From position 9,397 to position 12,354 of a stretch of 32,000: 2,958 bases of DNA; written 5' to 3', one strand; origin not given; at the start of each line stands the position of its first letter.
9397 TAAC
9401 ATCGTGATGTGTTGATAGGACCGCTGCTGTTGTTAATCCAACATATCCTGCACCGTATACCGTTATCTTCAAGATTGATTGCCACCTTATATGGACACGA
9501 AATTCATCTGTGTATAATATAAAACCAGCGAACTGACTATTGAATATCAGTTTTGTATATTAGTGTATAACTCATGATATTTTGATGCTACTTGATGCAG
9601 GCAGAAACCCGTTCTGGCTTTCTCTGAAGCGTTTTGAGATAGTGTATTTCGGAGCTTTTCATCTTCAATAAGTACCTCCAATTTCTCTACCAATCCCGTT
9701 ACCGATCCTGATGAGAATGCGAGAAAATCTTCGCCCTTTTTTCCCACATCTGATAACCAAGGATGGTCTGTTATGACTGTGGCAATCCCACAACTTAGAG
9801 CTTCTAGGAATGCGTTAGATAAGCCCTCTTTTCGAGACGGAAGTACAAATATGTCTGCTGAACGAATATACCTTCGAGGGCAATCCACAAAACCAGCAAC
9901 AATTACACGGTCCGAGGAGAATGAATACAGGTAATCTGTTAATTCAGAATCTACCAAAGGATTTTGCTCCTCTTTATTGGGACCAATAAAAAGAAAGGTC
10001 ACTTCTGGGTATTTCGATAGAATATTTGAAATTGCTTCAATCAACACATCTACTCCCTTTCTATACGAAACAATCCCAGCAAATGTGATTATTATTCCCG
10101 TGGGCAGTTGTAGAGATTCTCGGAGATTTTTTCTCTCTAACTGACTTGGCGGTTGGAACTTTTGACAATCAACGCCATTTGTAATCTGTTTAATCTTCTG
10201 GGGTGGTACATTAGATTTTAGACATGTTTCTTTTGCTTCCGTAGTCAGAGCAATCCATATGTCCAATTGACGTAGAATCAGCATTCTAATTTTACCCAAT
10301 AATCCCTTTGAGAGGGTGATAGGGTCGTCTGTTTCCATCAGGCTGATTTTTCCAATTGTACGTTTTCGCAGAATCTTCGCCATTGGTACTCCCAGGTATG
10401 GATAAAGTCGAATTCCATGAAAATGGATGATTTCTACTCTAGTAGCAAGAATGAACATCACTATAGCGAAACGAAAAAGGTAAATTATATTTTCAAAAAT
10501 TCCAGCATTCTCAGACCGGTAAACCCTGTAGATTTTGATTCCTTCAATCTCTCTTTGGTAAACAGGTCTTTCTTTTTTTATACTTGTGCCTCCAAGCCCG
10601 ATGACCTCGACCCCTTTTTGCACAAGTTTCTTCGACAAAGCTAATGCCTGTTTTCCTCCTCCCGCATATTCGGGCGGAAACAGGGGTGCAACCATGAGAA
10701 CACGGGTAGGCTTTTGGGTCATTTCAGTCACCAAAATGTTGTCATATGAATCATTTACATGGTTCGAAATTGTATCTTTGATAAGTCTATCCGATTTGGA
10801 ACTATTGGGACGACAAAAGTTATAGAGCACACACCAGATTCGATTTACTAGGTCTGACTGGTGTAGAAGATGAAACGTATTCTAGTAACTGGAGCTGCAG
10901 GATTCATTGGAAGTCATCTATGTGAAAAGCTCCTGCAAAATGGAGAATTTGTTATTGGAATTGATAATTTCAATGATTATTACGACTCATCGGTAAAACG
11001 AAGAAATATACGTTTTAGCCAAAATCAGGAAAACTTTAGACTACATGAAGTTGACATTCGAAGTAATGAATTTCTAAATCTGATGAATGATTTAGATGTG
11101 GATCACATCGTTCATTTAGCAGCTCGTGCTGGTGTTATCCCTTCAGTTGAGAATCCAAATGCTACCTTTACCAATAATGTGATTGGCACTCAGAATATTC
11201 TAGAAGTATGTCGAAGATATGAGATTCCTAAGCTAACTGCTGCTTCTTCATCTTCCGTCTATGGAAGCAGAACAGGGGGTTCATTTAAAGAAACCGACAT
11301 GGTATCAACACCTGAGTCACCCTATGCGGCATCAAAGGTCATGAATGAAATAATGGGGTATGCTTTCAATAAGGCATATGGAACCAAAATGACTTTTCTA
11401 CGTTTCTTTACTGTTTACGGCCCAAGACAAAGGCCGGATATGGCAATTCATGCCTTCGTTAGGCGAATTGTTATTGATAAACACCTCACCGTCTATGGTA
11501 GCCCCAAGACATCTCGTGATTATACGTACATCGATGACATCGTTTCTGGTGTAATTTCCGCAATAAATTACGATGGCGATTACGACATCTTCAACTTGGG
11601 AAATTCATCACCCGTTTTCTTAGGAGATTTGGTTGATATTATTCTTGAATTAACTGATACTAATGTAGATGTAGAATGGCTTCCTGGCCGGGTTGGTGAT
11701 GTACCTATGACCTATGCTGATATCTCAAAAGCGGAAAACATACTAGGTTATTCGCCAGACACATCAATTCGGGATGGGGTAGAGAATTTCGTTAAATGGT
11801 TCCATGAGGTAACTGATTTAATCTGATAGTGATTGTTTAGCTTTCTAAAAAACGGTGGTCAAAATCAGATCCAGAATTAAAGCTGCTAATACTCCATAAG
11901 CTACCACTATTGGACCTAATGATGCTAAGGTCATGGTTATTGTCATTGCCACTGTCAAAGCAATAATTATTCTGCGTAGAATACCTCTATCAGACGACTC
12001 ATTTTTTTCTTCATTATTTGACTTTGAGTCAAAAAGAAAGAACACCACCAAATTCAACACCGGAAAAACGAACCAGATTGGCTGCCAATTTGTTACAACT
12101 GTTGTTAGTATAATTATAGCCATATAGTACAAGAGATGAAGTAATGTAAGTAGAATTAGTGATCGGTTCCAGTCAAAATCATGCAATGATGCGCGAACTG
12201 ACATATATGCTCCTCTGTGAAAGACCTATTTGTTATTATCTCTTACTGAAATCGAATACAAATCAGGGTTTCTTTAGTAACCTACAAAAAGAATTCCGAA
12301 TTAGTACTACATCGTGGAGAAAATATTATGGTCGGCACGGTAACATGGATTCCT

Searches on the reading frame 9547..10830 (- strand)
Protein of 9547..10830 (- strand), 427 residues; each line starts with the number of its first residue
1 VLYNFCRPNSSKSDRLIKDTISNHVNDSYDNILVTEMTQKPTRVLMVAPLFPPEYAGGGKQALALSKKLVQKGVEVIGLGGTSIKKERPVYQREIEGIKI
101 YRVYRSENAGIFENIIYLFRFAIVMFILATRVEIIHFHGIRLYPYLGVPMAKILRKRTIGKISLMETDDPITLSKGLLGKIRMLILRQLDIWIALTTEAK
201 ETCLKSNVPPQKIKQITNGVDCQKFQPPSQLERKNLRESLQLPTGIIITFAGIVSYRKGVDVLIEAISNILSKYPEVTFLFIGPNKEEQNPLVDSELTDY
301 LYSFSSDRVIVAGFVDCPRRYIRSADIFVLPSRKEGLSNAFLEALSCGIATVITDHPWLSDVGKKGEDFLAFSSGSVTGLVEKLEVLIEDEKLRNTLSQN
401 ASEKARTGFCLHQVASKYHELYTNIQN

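Call 4: search_protein_families(library=pfam, proteins=[window:9547-10830:-])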
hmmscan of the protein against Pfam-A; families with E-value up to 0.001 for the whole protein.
window:9547-10830:- (427 aa): 6 families
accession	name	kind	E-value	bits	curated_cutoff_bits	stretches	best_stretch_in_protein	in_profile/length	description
PF00534.26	Glycos_transf_1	-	5.3e-26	91.6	26.4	1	234-403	3-171/172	Glycosyl transferases group 1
PF13692.12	Glyco_trans_1_4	-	2.4e-25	89.9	27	1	247-390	3-142/142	Glycosyl transferases group 1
PF13439.12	Glyco_transf_4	-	6.4e-09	36.5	28.5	1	57-223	3-169/170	Glycosyltransferase Family 4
PF13524.12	Glyco_trans_1_2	-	7.1e-07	29.7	25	1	320-416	42-140/144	Glycosyl transferase-like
PF13579.12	Glyco_trans_4_4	-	0.00014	22.7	29.7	1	57-219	2-158/158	Glycosyl transferase 4-like domain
PF20706.3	GT4-conflict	-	0.00036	20.1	26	1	254-355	208-312/385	Family 4 Glycosyltransferase in conflict systems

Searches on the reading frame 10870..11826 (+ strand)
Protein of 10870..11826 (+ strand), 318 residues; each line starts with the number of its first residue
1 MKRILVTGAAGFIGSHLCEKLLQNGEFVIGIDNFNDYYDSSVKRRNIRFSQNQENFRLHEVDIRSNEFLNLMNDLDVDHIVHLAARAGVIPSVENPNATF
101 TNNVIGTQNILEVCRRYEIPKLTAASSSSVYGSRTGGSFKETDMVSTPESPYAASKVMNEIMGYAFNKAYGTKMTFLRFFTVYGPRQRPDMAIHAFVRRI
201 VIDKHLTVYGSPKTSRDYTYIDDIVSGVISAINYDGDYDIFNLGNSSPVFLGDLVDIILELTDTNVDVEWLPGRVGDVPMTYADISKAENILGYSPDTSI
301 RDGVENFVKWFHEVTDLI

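Call 4: search_protein_families(library=pfam, proteins=[window:10870-11826:+])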
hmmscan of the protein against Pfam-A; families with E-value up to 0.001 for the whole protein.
window:10870-11826:+ (318 aa): 6 families
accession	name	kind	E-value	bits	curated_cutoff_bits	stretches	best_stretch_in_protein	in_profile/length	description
PF16363.11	GDP_Man_Dehyd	-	5.6e-58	197.4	27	1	5-306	1-331/332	GDP-mannose 4,6 dehydratase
PF01370.27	Epimerase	-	1.7e-57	195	20.9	1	4-244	1-240/240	NAD dependent epimerase/dehydratase family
PF01073.25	3Beta_HSD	-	1.3e-22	80.6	22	1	5-232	1-229/280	3-beta hydroxysteroid dehydrogenase/isomerase family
PF02719.21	Polysacc_synt_2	-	1.6e-19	70.6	20.2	1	4-267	1-252/293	Polysaccharide biosynthesis protein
PF04321.23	RmlD_sub_bind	-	1.9e-13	50.6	27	1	3-208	2-175/287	RmlD substrate binding domain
PF07993.18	NAD_binding_4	-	2.7e-10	40.3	20.1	1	76-178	88-203/258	Male sterility protein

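Call 5: search_protein_families(library=ncbifam, proteins=[window:10870-11826:+], max_evalue=0.01)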
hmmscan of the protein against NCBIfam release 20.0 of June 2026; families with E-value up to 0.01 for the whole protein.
window:10870-11826:+ (318 aa): 42 families (the best 25 are shown)
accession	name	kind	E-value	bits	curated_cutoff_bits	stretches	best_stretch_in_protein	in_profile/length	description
TIGR01181.1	dTDP_gluc_dehyt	equivalog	4.8e-48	163.9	365.1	1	3-313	1-313/321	dTDP-glucose 4,6-dehydratase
TIGR01179.1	galE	equivalog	2.6e-47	161.3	262.3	1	3-312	1-326/332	UDP-glucose 4-epimerase GalE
TIGR04180.1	EDH_00030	hypoth_equivalog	2.1e-44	151.8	475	1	4-297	1-295/297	NAD-dependent 4,6-dehydratase LegB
NF011728.1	PRK15181.1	equivalog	2.4e-39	135.3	760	1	2-312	16-338/348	Vi polysaccharide biosynthesis UDP-N-acetylglucosaminuronic acid C-4 epimerase TviC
NF007956.0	PRK10675.1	subfamily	9.8e-35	120.3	394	1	3-310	2-328/338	UDP-glucose 4-epimerase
TIGR02197.1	heptose_epim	equivalog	4.5e-34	118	274.6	1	4-312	1-314/316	ADP-glyceromanno-heptose 6-epimerase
NF007582.0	PRK10217.1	equivalog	7.7e-25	87.7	698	1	1-310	1-330/355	dTDP-glucose 4,6-dehydratase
NF007490.0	PRK10084.1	subfamily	3.5e-23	82.2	649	1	3-314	2-337/361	dTDP-glucose 4,6-dehydratase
TIGR02622.1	CDP_4_6_dhtase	equivalog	2e-22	79.8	278.45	1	2-173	5-175/352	CDP-glucose 4,6-dehydratase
NF043036.1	ErythonDh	equivalog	2.2e-19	69.8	325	1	3-201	2-198/321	D-erythronate dehydrogenase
NF047922.1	GDPFucSynFcl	equivalog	6.6e-19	68.5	500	1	59-314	35-304/308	GDP-L-fucose synthase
NF042422.1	oxyalk_red_OleD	equivalog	1.8e-17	63.7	580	1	3-233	2-216/329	2-alkyl-3-oxoalkanoate reductase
NF042423.1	oxyalk_red_Shew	equivalog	1.8e-17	63.4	580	1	2-263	9-258/331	2-alkyl-3-oxoalkanoate reductase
NF008872.0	PRK11908.1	equivalog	2.1e-17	63.2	294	1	1-260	1-269/349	bifunctional UDP-4-keto-pentose/UDP-xylose synthase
TIGR01472.1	gmd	equivalog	3.3e-17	62.7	415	1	4-235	3-242/342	GDP-mannose 4,6-dehydratase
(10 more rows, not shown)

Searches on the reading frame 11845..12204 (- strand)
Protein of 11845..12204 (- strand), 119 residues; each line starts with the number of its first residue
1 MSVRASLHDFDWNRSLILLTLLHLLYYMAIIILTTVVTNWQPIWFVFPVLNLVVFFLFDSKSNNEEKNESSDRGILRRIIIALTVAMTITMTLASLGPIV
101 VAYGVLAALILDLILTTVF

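Call 4: search_protein_families(library=pfam, proteins=[window:11845-12204:-])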
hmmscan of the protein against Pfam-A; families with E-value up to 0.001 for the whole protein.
window:11845-12204:- (119 aa): 0 families

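Call 6: search_protein_families(library=pfam, proteins=[window:11845-12204:-], max_evalue=10)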
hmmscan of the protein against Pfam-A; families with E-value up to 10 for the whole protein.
window:11845-12204:- (119 aa): 5 families
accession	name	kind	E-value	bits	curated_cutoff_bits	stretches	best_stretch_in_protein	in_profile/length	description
PF24368.1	DUF7524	-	0.12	12.6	27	1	79-108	153-182/182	Family of unknown function (DUF7524)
PF07254.17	Cpta_toxin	-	0.21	12.1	27.3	1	9-63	4-60/133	Membrane-bound toxin component of toxin-antitoxin system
PF07242.16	DUF1430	-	1.1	10.1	28.2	1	10-67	37-94/100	Protein of unknown function (DUF1430)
PF05656.20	DUF805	-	4.1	8.4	25.7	1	44-94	16-64/111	Protein of unknown function (DUF805)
PF09843.14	DUF2070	-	7.4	5.2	30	1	8-114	64-172/561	Predicted membrane protein (DUF2070)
